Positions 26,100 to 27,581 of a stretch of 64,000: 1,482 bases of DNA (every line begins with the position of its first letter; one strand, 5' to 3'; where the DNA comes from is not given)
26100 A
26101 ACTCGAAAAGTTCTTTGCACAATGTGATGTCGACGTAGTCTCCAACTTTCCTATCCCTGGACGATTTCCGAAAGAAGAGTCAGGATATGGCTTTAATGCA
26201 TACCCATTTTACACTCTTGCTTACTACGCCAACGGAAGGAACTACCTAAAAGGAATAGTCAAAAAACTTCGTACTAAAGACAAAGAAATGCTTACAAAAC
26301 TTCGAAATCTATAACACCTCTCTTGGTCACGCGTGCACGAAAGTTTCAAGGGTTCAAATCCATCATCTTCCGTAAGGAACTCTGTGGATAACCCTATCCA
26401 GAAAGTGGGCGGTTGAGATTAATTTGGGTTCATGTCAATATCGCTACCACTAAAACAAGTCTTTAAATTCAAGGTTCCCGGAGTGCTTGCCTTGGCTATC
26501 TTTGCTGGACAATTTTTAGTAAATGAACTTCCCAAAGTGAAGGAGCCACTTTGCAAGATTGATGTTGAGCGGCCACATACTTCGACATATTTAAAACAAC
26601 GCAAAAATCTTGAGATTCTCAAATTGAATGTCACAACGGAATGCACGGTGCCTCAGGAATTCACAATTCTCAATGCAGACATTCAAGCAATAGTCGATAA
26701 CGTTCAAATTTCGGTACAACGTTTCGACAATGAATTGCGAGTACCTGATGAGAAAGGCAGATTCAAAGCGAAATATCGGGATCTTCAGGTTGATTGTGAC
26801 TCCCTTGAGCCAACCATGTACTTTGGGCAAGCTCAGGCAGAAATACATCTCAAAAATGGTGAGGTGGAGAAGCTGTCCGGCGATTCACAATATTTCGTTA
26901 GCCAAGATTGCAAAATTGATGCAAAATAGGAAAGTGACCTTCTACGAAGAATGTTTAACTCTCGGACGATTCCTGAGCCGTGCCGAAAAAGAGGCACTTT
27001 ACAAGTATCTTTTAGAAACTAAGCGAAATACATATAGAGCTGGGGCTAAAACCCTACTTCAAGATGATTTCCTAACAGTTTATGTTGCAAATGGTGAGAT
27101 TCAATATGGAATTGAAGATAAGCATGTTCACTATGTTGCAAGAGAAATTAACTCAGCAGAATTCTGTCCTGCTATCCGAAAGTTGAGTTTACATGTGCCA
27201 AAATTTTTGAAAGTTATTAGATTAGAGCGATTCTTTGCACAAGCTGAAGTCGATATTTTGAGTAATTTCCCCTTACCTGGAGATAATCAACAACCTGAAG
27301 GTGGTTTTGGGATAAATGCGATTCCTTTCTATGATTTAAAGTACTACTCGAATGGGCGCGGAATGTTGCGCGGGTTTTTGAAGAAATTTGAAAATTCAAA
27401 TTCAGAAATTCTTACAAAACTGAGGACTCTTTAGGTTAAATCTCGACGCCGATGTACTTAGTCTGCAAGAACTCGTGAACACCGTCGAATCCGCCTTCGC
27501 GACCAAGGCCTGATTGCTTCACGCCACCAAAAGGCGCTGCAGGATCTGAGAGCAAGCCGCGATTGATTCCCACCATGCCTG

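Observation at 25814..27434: Two divergent 166-aa paralogues of an unrecognised protein family, one per cassette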

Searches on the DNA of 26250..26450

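Call 82: search_rna_families(source=window, start=26250, end=26450, threshold=evalue, max_evalue=10, show_alignments=1)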
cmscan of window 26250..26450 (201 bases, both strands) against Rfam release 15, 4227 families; matches with E-value up to 10: 2.
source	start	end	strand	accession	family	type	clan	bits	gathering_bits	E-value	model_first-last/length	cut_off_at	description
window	26302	26348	-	RF03485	mir-4000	Gene; miRNA;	-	15.8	58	1.1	1-54/54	no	mir-4000 microRNA precursor family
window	26259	26371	-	RF02193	TCL6_3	Gene; lncRNA;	-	9.3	40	6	1-139/139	no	T-cell leukemia/lymphoma 6 conserved region 3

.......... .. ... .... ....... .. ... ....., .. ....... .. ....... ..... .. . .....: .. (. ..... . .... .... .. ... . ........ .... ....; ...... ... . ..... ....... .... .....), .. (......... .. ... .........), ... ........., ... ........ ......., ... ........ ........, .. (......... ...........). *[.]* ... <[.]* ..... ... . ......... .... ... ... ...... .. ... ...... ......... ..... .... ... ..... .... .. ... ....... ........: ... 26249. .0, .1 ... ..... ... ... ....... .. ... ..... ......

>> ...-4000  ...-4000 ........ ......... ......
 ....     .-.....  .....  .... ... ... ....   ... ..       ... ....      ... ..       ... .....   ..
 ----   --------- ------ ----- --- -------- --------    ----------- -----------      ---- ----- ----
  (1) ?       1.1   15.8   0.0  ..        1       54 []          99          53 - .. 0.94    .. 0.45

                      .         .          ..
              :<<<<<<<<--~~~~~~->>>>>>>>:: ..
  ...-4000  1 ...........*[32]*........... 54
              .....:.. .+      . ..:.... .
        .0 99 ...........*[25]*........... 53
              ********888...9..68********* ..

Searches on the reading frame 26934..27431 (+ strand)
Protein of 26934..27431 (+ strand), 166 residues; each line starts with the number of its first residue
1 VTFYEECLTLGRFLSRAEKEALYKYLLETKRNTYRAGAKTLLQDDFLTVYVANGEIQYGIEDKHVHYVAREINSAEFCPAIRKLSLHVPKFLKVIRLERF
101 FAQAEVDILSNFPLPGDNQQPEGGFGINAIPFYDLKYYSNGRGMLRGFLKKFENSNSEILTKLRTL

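Call 6: search_protein_families(library=pfam, proteins=[window:26934-27431:+], max_evalue=1)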
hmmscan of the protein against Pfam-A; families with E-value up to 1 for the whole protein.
window:26934-27431:+ (166 aa): 1 family
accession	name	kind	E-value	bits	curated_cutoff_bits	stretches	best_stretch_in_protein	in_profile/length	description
PF16490.10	Oxidoreduct_C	-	0.032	14.3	27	1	24-66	101-142/278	Putative oxidoreductase C terminal domain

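Call 7: search_protein_families(library=padloc, proteins=[window:26934-27431:+], max_evalue=1)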
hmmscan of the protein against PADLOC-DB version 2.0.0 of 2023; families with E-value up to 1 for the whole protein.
window:26934-27431:+ (166 aa): 0 families

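Call 8: search_protein_families(library=phrogs, proteins=[window:26934-27431:+], max_evalue=1)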
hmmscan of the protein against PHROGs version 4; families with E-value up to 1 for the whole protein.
window:26934-27431:+ (166 aa): 0 families

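Call 9: search_protein_families(library=ncbifam, proteins=[window:26934-27431:+], max_evalue=1)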
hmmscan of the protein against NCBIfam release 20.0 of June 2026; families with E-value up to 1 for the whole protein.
window:26934-27431:+ (166 aa): 0 families

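Call 60: find_related_loci(query=A6, collection=metagenome_contigs, flank=5000)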
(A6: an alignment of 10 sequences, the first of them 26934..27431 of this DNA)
Query A6 (166 aa) in metagenome_contigs; peptide patterns used: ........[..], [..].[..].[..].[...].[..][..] (x = any residue, [..] = any of these).
255 stretches matched a pattern; 65 encode a relative of the query (tblastn E <= 1e-3); 65 distinct loci.
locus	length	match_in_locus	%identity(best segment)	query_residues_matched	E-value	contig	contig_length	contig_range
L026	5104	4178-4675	69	1-166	9e-78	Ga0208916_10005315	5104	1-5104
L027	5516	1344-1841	69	1-166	9e-78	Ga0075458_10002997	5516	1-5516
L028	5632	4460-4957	65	1-166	4e-75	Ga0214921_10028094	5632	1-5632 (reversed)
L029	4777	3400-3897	66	1-166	3e-75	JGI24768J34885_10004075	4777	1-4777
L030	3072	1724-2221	66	1-166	1e-75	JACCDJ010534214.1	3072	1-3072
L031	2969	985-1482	64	1-166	9e-75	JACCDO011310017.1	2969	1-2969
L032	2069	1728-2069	98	1-114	2e-75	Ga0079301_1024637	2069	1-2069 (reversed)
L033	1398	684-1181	63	1-166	5e-74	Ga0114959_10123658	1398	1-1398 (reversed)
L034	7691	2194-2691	57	1-166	2e-59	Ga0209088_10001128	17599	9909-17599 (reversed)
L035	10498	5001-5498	57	1-166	2e-59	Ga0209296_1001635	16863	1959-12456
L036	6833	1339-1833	57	1-165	1e-57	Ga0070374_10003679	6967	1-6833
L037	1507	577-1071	57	1-165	6e-60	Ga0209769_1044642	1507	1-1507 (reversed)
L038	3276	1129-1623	56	1-165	2e-56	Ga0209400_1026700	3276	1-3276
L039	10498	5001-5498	50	1-166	2e-54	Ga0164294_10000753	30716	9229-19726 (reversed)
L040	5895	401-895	49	1-165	6e-53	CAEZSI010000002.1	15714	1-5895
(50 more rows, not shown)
